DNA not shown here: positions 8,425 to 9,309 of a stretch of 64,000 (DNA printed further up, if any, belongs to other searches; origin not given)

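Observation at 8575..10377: Two adjacent methyltransferase paralogs with complementary motif loss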

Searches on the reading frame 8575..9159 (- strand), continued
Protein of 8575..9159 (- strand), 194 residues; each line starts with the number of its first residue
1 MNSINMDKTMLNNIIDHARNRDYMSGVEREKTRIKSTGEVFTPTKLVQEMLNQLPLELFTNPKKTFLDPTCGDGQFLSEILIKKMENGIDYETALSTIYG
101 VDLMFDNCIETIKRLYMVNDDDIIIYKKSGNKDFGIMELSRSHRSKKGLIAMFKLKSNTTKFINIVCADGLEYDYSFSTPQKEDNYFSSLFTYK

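Call 60: search_dna_similar(query=window:8575-9159:-, collection=phages, mode=protein, max_rows=40, rows=spread)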
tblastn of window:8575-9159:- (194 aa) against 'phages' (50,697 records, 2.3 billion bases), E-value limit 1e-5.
Records with a match: 85; places in all: 90; records where one place covers at least 80% of the query: 47.
Best place of each record, by identity: <60% 85.
By first word of the organism name: Synechococcus 34; Aeromonas 31; Prevotella 10; Prochlorococcus 4; Bacteriophage 2; Vibrio 2; phage 1; Marine 1.
By host as written in the record: - 32; Aeromonas salmonicida 13; Prevotella sp. 10; Aeromonas hydrophila 7; Aeromonas salmonicida subsp. salmonicida 4; Synechococcus sp. 3; Synechococcus sp. WH7803 2; Synechococcus str. WH8109 2; and 10 more.
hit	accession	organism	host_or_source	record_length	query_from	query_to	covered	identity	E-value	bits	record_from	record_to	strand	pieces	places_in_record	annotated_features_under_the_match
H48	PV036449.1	phage NatCom_35866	human feces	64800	8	171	85%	36.9%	6e-11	130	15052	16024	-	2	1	hypothetical protein | DNA methyltransferase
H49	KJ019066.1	Synechococcus phage ACG-2014f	-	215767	19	187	87%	30.8%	2e-12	70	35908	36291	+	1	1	hypothetical protein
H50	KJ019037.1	Synechococcus phage ACG-2014f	-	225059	19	187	87%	30.8%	2e-12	70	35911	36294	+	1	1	hypothetical protein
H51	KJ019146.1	Synechococcus phage ACG-2014f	-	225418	19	187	87%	30.8%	3e-12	70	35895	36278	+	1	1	hypothetical protein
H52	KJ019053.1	Synechococcus phage ACG-2014f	-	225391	19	187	87%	30.8%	5e-12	69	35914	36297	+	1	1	hypothetical protein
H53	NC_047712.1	Synechococcus phage ACG-2014f_Syn7803C7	-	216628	19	187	87%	30.8%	7e-12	69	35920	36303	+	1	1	hypothetical protein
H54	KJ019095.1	Synechococcus phage ACG-2014f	-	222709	19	187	87%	30.8%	7e-12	69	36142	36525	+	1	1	hypothetical protein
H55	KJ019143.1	Synechococcus phage ACG-2014f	-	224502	19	187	87%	30.8%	7e-12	69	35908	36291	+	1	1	hypothetical protein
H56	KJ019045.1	Synechococcus phage ACG-2014f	-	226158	19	187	87%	30.8%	7e-12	69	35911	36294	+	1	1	hypothetical protein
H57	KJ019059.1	Synechococcus phage ACG-2014f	-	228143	19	187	87%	30.8%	7e-12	69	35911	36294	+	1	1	hypothetical protein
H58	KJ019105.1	Synechococcus phage ACG-2014f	-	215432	19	187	87%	30.2%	2e-11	67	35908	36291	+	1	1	hypothetical protein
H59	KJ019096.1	Synechococcus phage ACG-2014f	-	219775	25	187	84%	31.3%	2e-12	70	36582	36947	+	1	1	hypothetical protein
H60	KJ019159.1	Synechococcus phage ACG-2014f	-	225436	25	187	84%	31.3%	2e-12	70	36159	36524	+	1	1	hypothetical protein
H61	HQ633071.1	Synechococcus phage S-SKS1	Synechococcus sp. WH7803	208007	19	187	87%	30.0%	3e-14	76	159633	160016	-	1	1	hypothetical protein (x2)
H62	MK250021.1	Prevotella phage Lak-B2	Prevotella sp.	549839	28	191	85%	30.8%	1e-8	59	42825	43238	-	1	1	record has no annotation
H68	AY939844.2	Prochlorococcus phage P-SSM2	Prochlorococcus sp. NATL1A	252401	25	180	80%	29.5%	1e-10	65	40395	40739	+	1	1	hypothetical protein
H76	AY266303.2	Aeromonas phage Aeh1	Aeromonas hydrophila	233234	30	115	44%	39.5%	3e-10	64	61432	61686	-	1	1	hypothetical protein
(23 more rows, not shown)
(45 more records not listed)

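Call 61: get_annotated_region(hit=H68, flank=3500)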
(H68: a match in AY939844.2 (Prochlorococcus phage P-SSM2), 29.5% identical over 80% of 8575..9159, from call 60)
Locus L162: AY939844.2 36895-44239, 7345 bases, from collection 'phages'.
description: Prochlorococcus phage P-SSM2, complete genome.
organism: Prochlorococcus phage P-SSM2 (NCBI taxid 268746)
taxonomy: Viruses; Duplodnaviria; Heunggongvirae; Uroviricota; Caudoviricetes; Kyanoviridae; Salacisavirus; Salacisavirus pssm2
host: Prochlorococcus sp. NATL1A; source: -; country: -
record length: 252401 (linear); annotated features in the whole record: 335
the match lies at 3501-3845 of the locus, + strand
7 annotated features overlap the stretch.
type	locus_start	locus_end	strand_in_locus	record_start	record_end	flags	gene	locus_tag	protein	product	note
CDS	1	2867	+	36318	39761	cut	-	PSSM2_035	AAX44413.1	hypothetical protein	T4-GC: 32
CDS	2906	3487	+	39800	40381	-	-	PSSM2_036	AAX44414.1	hypothetical protein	T4-GC: 33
CDS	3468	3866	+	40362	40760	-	-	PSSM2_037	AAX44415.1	hypothetical protein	T4-GC: 34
CDS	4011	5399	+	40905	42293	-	-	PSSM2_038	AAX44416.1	hypothetical protein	T4-GC: 35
CDS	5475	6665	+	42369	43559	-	-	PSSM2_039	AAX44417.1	helicase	T4-GC: 36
CDS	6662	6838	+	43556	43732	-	-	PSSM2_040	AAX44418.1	hypothetical protein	T4-GC: 37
CDS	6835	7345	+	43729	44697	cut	dam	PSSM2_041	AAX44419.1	DNA adenine methylase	T4-GC: 38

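Call 62: get_annotated_region(hit=H76, flank=3500)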
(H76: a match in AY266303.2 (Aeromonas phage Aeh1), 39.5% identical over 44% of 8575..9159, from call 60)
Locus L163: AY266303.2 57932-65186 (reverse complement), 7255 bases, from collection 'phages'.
description: Aeromonas phage Aeh1, complete genome.
organism: Aeromonas phage Aeh1 (NCBI taxid 2880362)
taxonomy: Viruses; Duplodnaviria; Heunggongvirae; Uroviricota; Caudoviricetes; Straboviridae; Cinqassovirus; Cinqassovirus aeh1
host: Aeromonas hydrophila; source: -; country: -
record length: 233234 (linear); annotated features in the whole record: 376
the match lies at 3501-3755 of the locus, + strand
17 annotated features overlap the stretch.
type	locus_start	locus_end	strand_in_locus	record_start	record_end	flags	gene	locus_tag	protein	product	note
CDS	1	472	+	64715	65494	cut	-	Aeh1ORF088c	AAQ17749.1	hypothetical protein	predicted by GenMarkS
CDS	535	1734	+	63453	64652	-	-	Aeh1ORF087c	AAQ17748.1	hypothetical protein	predicted by GenMarkS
CDS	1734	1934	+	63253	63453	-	-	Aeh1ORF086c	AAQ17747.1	hypothetical protein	predicted by GenMarkS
CDS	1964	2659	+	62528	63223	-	-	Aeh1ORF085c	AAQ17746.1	hypothetical protein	predicted by GenMarkS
CDS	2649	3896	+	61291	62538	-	-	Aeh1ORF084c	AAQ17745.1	hypothetical protein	putative; similar to type III restriction system endonuclease; predicted by GenMarkS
CDS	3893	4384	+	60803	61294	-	-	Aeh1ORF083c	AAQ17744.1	hypothetical protein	predicted by GenMarkS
CDS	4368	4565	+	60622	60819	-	-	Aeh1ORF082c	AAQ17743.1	hypothetical protein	predicted by GenMarkS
CDS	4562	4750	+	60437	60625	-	-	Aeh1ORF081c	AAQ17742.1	hypothetical protein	predicted by GenMarkS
CDS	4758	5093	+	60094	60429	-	-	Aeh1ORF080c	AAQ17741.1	hypothetical protein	predicted by GenMarkS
CDS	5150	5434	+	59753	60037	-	-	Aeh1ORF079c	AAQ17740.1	hypothetical protein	predicted by GenMarkS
CDS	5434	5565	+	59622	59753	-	-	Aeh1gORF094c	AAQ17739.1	hypothetical protein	predicted by Glimmer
CDS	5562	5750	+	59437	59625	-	-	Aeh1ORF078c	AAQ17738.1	hypothetical protein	predicted by GenMarkS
CDS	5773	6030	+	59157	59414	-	-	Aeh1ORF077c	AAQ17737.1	hypothetical protein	predicted by GenMarkS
CDS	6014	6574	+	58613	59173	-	-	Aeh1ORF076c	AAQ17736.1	hypothetical protein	predicted by GenMarkS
CDS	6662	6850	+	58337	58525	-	-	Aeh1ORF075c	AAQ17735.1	hypothetical protein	predicted by GenMarkS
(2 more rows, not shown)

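Call 63: get_annotated_region(hit=H61, flank=4500)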
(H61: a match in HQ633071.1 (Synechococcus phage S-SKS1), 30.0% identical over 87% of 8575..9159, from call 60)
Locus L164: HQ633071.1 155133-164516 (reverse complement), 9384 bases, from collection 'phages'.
description: Synechococcus phage S-SKS1 genomic sequence.
organism: Synechococcus phage S-SKS1 (NCBI taxid 754042)
taxonomy: Viruses; Duplodnaviria; Heunggongvirae; Uroviricota; Caudoviricetes; Llyrvirus; Llyrvirus SSKS1
host: Synechococcus sp. WH7803; source: North Atlantic; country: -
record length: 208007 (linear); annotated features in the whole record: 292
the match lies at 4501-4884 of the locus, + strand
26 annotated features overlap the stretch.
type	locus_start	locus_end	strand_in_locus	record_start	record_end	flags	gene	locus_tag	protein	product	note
CDS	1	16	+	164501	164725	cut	-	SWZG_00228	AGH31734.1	hypothetical protein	-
CDS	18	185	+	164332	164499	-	-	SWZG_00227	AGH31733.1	hypothetical protein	-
CDS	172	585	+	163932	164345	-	-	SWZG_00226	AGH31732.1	hypothetical protein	-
CDS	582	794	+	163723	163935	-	-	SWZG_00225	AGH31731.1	hypothetical protein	-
CDS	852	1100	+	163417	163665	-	-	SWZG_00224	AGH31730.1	hypothetical protein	-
CDS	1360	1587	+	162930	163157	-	-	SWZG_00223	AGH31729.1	hypothetical protein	-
CDS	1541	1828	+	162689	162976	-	-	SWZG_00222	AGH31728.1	hypothetical protein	similar to gp72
CDS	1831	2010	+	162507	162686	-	-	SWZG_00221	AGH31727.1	hypothetical protein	similar to gp229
CDS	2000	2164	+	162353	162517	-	-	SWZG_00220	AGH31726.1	hypothetical protein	-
CDS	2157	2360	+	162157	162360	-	-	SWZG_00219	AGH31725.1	hypothetical protein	-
CDS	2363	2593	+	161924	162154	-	-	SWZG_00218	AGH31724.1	hypothetical protein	-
CDS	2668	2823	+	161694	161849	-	-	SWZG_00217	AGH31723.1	hypothetical protein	-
CDS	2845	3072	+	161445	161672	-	-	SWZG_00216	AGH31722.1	hypothetical protein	similar to gp17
CDS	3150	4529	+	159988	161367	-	-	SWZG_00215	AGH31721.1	hypothetical protein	-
CDS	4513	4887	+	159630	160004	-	-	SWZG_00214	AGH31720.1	hypothetical protein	-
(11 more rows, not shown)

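Call 70: search_solved_structures(query=L163:2649-3893:+, max_evalue=0.01)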
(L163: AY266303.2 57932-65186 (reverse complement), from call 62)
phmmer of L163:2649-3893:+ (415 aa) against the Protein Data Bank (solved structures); distinct sequences matched with E-value up to 0.01: 0.

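Call 72: search_protein_families(library=padloc, proteins=[window:8575-9159:-], max_evalue=0.01)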
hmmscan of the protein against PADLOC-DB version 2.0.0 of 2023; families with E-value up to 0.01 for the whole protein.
window:8575-9159:- (194 aa): 17 families
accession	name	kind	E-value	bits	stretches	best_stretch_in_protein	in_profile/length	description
PDLC04134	mad2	-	2.2e-07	28.1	1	34-129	267-347/492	mads_2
PDLC03226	MTase_II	-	2.6e-06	24.4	1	32-123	11-101/579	Type II methyltransferase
PDLC03267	MTase_II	-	3.5e-06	24.2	1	30-87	6-59/539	Type II methyltransferase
PDLC03335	MTase_II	-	2.3e-05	21.3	1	29-110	71-153/607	Type II methyltransferase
PDLC03273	MTase_II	-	9.6e-05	19.6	1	21-91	27-97/432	Type II methyltransferase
PDLC03248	MTase_II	-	0.00011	19.1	1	33-93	5-61/521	Type II methyltransferase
PDLC03315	MTase_II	-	0.00011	19.1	1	31-85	11-65/502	Type II methyltransferase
PDLC03338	MTase_II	-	0.00011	19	1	35-90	127-184/604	Type II methyltransferase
PDLC03719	oMTase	-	0.00017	18.7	1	36-98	24-88/387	orphan methyltransferase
PDLC03606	REase_MTase_IIG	-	0.00017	17.9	1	31-102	333-400/935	Type IIG restriction enzyme-methyltransferase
PDLC03630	REase_MTase_IIG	-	0.00037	16.4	1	36-84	369-427/1100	Type IIG restriction enzyme-methyltransferase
PDLC03282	MTase_II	-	0.00041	17.7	1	31-102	7-71/386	Type II methyltransferase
PDLC03615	REase_MTase_IIG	-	0.00073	15.5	1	34-108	420-500/953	Type IIG restriction enzyme-methyltransferase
PDLC03025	MTase_I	-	0.0013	15.5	1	36-82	160-202/569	Type I methyltransferase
PDLC03027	MTase_I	-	0.0034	13.9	1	35-117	155-227/810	Type I methyltransferase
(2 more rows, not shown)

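Call 73: search_protein_families(library=ncbifam, proteins=[window:8575-9159:-], max_evalue=0.01)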
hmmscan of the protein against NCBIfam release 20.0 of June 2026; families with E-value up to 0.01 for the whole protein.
window:8575-9159:- (194 aa): 2 families
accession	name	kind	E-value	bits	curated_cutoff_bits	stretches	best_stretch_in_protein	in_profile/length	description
TIGR02987.1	met_A_Alw26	exception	1.8e-06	27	353.5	1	35-123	1-91/523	Alw26I/Eco31I/Esp3I family type II restriction adenine-specific DNA-methyltransferase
NF047738.1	antiphage_MADS2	equivalog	0.00045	18.6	720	1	36-83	309-352/654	methylation-associated defense system DNA methyltransferase MAD2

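Call 81: search_protein_representatives(alignment_id=A7)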
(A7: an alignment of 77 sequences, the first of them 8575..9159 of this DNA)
Query: 77 sequences, 174 profile positions. Proteins with E-value up to 0.001 (for the whole library): 4570; up to 1e-10: 1919; up to 1e-30: 126. The best 150 are listed.
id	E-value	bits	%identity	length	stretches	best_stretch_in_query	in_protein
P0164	2.6e-77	274.7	-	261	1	3-161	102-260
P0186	3.5e-76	271.0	-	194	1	4-173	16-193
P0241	3.9e-65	235.1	-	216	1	1-165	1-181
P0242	8.1e-61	221.0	-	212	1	1-161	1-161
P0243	2.5e-59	216.1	-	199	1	17-164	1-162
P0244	6.0e-59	214.9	-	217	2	4-121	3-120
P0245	1.2e-58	213.9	-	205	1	4-165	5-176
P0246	2.1e-57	209.9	-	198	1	3-137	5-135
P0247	1.7e-56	206.9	-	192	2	4-121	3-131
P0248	7.6e-56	204.8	-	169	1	4-162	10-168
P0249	3.6e-54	199.4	-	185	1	4-160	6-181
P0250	5.3e-53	195.5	-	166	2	4-121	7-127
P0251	9.2e-53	194.8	-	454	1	7-164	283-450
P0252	1.5e-52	194.1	-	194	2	3-121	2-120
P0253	3.0e-52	193.1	-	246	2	1-114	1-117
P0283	7.1e-40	152.8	-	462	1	4-161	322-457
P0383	1.0e-29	119.8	-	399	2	20-108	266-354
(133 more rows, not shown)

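Call 90: find_related_loci(query=A7, collection=genome_contigs, flank=4000)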
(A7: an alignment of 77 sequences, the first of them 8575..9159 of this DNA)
Query A7 (194 aa) in genome_contigs; peptide patterns used: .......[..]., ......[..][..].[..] (x = any residue, [..] = any of these).
19 stretches matched a pattern; 10 encode a relative of the query (tblastn E <= 1e-3); 10 distinct loci.
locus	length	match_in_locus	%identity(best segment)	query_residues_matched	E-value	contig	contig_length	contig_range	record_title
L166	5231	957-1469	55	4-184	2e-63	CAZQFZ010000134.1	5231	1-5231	MAG TPA_asm: uncultured Rhizobium sp. isolate SRP318679_co1_26 genome assembly, contig: NODE_23631_length_5231_cov_5.536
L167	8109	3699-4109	50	6-177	2e-48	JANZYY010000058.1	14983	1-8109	MAG: Fischerella sp. isolate SKW105 NODE_57_length_14983_cov_3.598283, whole genome shotgun sequence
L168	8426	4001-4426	49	5-181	4e-48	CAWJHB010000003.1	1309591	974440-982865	MAG: uncultured beta proteobacterium isolate MFD01231.bin.1.33 genome assembly, contig: contig_16003, whole genome shotg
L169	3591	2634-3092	48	11-191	4e-48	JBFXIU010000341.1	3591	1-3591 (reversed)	MAG: Porticoccaceae bacterium isolate CA_2019_TPIn_35 NODE_122561_length_3591_cov_1.924365_TPIn, whole genome shotgun se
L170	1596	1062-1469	47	11-181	6e-46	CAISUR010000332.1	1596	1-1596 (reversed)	MAG: uncultured Bacteroidetes bacterium isolate Umea_bin-03168 genome assembly, contig: bin-03168:332/632, whole genome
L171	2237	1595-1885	67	11-107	5e-45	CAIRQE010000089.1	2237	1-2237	uncultured bacterium isolate KR2_bin-0756 genome assembly, contig: bin-0756:089/136, whole genome shotgun sequence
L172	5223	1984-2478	43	4-194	2e-44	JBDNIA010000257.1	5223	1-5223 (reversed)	MAG: Crocinitomicaceae bacterium isolate concoct.5.WLB k141_679008, whole genome shotgun sequence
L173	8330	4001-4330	51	6-115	5e-36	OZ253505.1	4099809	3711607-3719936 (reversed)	MAG: Hyphomonadaceae bacterium isolate 9fc9344b-af3e-46b5-b6b8-baadfcad2eed genome assembly, chromosome: 1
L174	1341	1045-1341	58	6-103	5e-35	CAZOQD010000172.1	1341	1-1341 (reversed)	MAG TPA_asm: Candidatus Woesearchaeota archaeon isolate binchicken_co48_336 genome assembly, contig: NODE_225869_length_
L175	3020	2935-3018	61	10-37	2e-7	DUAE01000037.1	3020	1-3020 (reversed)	MAG TPA_asm: Candidatus Poseidoniales archaeon isolate UWMA-0266 NODE_41322_length_3020_cov_0.375556, whole genome shotg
